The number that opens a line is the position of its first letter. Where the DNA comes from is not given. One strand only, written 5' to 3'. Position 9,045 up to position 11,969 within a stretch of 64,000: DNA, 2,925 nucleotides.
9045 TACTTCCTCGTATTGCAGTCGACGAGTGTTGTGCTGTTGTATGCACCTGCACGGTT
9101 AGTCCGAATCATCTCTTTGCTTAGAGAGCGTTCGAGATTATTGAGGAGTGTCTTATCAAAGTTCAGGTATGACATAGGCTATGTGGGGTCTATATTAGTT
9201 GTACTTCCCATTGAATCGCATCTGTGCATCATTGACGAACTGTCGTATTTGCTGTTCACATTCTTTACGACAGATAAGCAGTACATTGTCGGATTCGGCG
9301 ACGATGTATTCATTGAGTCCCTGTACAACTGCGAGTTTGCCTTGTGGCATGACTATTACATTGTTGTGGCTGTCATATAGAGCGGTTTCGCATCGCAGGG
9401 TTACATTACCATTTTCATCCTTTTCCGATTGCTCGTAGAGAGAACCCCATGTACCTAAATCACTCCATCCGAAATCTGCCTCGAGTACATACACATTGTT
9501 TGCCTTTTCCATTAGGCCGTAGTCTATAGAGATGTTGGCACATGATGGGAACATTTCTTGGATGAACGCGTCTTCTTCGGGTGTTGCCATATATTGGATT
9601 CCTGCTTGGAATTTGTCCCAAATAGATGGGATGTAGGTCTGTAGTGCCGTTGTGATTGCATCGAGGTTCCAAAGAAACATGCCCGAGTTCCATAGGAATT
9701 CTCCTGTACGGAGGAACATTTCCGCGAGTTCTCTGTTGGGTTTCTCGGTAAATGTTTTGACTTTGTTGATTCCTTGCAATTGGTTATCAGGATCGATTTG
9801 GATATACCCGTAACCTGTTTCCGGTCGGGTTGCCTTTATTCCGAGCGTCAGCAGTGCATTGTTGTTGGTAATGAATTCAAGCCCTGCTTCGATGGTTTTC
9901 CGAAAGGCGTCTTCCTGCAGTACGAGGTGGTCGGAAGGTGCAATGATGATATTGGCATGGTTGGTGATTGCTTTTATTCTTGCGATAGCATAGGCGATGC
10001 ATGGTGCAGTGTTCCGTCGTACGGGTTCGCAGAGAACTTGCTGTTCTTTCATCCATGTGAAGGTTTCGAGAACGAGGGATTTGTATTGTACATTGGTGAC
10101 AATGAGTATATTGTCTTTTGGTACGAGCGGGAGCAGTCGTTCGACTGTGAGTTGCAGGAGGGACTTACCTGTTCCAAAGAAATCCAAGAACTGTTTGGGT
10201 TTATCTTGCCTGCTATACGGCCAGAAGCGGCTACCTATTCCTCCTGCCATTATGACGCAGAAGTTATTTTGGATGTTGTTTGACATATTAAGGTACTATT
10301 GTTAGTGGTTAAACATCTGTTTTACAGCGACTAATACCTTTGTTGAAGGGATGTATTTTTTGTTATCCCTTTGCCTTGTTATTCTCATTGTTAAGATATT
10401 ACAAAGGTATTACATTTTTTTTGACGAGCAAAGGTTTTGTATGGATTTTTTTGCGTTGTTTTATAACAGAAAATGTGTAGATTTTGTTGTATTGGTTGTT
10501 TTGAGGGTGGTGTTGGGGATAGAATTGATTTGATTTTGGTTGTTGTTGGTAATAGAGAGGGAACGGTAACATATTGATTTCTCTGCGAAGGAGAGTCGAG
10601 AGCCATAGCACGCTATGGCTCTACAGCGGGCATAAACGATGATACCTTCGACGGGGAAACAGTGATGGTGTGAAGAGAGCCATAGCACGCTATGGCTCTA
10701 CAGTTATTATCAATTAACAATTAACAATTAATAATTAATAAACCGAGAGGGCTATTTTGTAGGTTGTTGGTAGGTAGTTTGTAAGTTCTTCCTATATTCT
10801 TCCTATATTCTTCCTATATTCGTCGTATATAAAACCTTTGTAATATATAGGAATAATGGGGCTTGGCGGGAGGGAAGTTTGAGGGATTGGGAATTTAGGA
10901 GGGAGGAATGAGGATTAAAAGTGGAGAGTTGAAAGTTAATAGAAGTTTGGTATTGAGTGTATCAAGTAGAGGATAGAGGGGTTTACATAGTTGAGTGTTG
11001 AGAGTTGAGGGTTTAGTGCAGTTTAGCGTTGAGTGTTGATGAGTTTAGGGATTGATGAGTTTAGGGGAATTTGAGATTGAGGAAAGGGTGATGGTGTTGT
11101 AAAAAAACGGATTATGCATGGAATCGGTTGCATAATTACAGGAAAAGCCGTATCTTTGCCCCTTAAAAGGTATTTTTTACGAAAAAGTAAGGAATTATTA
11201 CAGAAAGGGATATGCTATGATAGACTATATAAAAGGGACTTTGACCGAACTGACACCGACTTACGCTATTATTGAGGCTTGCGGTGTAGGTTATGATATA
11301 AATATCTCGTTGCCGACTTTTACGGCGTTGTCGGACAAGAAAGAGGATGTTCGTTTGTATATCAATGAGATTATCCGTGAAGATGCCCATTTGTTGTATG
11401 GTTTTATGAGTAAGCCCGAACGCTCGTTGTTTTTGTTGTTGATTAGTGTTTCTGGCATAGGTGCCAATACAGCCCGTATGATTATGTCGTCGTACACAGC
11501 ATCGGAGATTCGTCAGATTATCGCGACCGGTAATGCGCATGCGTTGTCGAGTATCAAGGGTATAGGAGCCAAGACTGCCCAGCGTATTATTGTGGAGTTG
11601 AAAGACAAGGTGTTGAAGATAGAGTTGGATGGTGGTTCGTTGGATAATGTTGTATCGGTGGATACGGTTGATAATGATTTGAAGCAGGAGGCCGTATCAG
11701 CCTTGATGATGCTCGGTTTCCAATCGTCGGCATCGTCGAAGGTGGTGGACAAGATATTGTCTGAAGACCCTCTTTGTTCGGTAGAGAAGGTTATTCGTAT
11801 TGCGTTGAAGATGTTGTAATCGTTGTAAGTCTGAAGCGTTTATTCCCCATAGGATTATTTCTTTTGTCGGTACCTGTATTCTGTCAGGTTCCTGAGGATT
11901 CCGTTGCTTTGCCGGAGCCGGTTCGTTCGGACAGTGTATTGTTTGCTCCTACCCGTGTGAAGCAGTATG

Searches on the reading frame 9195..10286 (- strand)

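Call 13: search_protein_families(library=pfam, proteins=[window:9195-10286:-])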
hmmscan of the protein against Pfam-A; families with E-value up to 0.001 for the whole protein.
window:9195-10286:- (363 aa): 3 families
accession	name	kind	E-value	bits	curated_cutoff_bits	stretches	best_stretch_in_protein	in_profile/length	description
PF00483.29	NTP_transferase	-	4.9e-37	128.3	21.2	1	11-292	3-244/245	Nucleotidyl transferase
PF12804.13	NTP_transf_3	-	1e-07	32.7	27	1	10-134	1-110/160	MobA-like NTP transferase domain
PF22640.1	ManC_GMP_beta-helix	-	7.3e-06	26.2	27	1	305-352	7-53/55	MannoseP isomerase/GMP-like beta-helix domain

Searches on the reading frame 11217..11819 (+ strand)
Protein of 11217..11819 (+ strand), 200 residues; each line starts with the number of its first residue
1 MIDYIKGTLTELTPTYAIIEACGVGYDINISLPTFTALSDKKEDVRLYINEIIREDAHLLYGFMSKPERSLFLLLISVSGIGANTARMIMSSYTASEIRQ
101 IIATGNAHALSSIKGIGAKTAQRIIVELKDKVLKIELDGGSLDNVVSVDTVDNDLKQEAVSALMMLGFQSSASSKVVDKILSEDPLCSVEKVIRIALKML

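Call 13: search_protein_families(library=pfam, proteins=[window:11217-11819:+])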
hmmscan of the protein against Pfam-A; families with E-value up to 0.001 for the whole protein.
window:11217-11819:+ (200 aa): 5 families
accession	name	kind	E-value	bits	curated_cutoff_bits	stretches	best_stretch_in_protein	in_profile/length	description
PF01330.27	RuvA_N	-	2.5e-23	82.3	23.6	1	1-62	1-61/61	RuvA N terminal domain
PF14520.12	HHH_5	-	1.4e-15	58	27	1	72-130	1-57/57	Helix-hairpin-helix domain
PF07499.19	RuvA_C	-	2.3e-08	34.8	24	1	157-199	4-45/47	RuvA, C-terminal domain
PF00633.29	HHH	-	4.9e-06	26.6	24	0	110-125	13-28/30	Helix-hairpin-helix motif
PF12826.13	HHH_2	-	0.00053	20.5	27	0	76-125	6-52/64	Helix-hairpin-helix motif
